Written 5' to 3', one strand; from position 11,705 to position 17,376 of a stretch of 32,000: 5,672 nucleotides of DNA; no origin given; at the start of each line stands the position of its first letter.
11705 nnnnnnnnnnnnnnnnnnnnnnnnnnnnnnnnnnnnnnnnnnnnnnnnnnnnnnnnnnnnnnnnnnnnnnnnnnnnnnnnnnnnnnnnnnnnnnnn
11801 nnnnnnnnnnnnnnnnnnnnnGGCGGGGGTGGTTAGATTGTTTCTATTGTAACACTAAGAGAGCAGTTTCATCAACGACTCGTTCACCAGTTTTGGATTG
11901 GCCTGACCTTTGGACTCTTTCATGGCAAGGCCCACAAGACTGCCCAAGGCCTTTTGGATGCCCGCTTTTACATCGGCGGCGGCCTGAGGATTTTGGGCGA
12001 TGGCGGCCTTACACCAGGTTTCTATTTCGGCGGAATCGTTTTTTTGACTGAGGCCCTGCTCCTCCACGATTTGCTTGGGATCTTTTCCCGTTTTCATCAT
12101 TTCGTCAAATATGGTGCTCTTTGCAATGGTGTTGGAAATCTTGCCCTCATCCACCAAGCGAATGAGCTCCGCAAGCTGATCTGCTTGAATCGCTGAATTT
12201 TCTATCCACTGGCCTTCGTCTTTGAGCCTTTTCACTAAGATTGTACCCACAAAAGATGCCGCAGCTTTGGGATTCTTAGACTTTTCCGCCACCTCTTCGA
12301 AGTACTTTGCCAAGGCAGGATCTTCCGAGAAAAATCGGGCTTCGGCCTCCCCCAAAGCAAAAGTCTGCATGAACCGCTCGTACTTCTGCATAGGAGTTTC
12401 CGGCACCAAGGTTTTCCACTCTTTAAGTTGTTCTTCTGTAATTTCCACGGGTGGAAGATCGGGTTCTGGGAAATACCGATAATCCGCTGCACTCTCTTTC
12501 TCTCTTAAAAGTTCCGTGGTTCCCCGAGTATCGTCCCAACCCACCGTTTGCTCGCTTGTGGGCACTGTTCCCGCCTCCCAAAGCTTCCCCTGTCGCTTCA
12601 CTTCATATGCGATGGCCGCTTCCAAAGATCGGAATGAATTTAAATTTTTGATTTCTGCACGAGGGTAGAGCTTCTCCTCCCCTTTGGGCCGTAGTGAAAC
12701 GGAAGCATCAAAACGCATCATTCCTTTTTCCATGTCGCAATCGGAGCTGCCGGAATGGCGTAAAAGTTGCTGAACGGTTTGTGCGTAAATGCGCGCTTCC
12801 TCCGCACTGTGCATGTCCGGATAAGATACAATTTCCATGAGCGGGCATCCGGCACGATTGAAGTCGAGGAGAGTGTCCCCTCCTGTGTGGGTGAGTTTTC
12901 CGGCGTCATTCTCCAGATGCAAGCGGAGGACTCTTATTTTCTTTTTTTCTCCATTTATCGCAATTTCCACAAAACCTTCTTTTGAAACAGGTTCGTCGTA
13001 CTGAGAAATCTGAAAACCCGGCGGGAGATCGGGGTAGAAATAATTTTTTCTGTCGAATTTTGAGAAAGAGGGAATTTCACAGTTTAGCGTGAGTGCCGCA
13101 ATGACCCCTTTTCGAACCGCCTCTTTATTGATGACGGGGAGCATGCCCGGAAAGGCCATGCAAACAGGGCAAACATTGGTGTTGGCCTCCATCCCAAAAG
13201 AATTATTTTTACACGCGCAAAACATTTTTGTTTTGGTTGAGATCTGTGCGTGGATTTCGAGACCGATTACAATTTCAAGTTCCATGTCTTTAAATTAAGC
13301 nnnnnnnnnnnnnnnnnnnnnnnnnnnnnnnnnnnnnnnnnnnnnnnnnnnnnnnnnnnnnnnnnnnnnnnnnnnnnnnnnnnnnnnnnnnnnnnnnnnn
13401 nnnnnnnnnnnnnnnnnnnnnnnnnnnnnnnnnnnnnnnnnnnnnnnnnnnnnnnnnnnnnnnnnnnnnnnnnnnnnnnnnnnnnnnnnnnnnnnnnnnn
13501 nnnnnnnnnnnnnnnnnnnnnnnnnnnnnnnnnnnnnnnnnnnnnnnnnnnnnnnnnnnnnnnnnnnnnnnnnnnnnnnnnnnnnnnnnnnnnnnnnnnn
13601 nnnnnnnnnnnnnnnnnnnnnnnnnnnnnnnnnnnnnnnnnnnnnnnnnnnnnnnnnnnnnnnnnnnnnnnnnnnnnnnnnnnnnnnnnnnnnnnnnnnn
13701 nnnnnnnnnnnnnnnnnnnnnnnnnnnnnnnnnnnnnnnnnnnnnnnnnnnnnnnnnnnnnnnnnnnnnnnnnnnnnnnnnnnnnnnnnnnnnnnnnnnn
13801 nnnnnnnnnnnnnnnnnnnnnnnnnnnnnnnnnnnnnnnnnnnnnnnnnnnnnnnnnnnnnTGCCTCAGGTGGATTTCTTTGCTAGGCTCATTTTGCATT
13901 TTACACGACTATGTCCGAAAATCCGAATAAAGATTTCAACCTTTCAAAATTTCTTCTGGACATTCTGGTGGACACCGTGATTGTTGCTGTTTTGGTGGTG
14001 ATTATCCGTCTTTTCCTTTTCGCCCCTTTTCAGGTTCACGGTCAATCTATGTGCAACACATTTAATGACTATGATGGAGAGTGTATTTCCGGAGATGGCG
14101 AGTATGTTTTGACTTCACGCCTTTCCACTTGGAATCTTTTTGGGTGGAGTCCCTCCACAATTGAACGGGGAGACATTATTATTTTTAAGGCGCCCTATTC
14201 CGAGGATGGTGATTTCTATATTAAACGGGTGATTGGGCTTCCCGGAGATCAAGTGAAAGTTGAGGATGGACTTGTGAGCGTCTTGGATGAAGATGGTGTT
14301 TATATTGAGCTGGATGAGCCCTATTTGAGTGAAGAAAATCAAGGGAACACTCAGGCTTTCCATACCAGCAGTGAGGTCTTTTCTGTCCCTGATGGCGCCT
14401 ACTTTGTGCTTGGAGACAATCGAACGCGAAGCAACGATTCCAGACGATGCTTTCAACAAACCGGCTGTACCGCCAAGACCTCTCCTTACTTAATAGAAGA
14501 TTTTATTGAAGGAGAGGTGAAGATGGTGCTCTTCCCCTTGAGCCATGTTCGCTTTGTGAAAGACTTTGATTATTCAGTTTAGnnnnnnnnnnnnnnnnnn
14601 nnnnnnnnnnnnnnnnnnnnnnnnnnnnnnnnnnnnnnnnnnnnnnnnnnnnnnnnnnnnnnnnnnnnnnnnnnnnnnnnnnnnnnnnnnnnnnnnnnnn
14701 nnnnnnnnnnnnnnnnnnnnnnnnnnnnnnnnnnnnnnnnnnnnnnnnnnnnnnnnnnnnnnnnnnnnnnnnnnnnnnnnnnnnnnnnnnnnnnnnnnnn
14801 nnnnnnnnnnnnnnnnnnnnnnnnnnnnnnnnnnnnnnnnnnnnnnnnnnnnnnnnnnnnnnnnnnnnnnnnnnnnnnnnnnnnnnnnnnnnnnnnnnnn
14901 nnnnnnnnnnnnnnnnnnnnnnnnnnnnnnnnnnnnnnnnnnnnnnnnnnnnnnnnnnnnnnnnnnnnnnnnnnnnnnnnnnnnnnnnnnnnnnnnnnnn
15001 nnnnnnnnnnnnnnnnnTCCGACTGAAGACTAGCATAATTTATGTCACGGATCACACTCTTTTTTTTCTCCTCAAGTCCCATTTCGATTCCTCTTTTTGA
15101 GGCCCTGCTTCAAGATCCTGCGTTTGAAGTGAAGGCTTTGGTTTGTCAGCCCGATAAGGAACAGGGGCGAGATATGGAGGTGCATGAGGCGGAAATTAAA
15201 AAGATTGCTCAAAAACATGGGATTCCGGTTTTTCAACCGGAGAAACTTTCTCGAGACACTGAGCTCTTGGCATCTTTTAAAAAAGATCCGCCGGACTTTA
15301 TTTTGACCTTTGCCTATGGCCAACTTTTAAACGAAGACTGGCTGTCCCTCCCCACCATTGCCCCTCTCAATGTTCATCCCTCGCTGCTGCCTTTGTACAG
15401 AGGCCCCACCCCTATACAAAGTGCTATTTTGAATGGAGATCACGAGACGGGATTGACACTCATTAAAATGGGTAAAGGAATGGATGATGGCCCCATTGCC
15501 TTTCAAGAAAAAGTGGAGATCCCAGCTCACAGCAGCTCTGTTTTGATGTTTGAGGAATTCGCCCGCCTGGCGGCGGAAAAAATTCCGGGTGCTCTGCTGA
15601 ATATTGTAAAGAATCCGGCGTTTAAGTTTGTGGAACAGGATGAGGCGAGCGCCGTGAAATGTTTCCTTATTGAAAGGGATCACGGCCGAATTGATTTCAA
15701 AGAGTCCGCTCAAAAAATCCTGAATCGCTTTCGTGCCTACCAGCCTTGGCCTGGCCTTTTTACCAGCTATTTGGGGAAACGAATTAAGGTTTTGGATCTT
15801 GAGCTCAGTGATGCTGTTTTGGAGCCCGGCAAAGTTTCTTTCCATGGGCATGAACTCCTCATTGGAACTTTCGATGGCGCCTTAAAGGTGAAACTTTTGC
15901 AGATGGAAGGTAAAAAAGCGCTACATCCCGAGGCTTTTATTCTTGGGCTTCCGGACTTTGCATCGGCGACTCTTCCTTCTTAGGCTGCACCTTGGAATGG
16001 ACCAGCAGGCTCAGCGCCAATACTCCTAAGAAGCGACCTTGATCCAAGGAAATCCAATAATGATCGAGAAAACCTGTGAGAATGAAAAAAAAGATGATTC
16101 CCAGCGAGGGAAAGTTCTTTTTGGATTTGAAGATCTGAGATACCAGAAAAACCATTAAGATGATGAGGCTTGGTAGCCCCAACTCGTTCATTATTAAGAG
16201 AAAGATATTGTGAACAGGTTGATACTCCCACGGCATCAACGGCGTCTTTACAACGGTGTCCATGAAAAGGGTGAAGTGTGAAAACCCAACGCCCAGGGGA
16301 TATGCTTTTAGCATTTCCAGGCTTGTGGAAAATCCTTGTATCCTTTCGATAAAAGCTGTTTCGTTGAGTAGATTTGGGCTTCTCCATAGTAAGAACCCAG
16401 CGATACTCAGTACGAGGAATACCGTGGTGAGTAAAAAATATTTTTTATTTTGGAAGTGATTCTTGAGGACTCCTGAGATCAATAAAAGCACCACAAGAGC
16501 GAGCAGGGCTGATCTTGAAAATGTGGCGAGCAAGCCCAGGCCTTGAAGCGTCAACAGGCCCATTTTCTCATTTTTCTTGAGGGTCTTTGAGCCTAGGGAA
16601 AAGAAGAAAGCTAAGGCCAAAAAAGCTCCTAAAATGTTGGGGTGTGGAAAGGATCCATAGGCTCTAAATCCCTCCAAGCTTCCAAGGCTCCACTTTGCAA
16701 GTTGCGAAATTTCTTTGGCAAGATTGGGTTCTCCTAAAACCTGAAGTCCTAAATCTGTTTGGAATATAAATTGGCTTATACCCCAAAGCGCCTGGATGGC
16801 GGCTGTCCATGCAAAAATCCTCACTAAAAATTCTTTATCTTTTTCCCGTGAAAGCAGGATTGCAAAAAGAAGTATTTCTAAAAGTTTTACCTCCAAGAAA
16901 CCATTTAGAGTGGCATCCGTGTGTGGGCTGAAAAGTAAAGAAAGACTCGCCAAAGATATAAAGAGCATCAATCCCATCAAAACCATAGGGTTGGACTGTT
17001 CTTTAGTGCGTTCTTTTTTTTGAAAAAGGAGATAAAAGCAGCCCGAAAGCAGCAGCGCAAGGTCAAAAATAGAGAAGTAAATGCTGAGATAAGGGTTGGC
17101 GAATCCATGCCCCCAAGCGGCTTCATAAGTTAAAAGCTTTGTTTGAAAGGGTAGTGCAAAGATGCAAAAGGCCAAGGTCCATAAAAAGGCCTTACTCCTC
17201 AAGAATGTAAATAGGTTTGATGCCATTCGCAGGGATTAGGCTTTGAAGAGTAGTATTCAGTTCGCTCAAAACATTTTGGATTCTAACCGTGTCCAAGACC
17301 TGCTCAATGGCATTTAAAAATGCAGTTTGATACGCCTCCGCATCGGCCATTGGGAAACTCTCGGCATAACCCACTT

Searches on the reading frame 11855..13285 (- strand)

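Call 27: search_protein_families(library=pfam, proteins=[window:11855-13285:-], max_evalue=0.001)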
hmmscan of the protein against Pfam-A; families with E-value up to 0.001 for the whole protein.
window:11855-13285:- (476 aa): 2 families
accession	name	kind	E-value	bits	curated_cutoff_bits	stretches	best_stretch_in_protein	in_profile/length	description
PF02934.20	GatB_N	-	1.1e-113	379.4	23.4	1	5-287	1-276/277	GatB/GatE catalytic domain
PF02637.23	GatB_Yqey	-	5.2e-45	153.4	27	1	327-475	1-148/148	GatB domain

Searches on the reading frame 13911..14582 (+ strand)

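Call 27: search_protein_families(library=pfam, proteins=[window:13911-14582:+], max_evalue=0.001)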
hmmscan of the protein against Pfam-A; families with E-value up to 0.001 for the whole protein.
window:13911-14582:+ (223 aa): 1 family
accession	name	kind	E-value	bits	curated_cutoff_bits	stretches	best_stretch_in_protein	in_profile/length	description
PF10502.14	Peptidase_S26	-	1.4e-34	119.9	22.9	1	18-185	4-152/168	Signal peptidase, peptidase S26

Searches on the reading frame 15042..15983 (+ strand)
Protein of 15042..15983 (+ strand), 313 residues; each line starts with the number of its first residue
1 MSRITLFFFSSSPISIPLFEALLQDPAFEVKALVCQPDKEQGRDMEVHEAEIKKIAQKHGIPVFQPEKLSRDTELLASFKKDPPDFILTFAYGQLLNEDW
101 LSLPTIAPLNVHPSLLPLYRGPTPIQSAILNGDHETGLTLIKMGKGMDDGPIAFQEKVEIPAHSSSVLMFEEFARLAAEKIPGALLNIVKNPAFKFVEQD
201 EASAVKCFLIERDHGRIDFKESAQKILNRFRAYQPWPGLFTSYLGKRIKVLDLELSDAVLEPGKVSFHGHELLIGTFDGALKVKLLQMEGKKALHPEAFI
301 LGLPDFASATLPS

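Call 59: search_protein_families(library=pfam, proteins=[window:15042-15983:+], max_evalue=0.0001)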
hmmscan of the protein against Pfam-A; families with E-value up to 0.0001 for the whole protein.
window:15042-15983:+ (313 aa): 2 families
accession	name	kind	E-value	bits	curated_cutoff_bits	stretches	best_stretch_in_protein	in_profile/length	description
PF00551.24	Formyl_trans_N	-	8.6e-27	94.5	26.1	1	21-182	20-178/181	Formyl transferase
PF02911.23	Formyl_trans_C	-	5.7e-20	71.8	21.1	1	210-302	2-98/100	Formyl transferase, C-terminal domain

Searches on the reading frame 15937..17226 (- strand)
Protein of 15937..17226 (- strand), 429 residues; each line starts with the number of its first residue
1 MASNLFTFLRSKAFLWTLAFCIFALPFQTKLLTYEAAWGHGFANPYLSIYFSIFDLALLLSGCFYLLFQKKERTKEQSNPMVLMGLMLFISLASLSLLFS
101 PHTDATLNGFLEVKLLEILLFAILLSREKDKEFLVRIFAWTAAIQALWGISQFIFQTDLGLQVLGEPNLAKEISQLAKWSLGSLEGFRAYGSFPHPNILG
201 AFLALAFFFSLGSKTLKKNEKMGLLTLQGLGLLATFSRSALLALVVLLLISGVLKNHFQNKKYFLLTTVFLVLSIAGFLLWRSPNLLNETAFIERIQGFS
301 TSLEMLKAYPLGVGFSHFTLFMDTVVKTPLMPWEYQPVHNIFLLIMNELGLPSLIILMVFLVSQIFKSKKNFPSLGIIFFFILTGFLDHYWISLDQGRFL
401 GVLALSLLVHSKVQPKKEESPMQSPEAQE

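Call 59: search_protein_families(library=pfam, proteins=[window:15937-17226:-], max_evalue=0.0001)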
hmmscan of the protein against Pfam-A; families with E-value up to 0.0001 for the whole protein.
window:15937-17226:- (429 aa): 1 family
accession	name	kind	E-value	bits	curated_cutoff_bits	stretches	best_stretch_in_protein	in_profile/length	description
PF04932.20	Wzy_C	-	6.7e-11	42.6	31.7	1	227-357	5-148/149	O-Antigen ligase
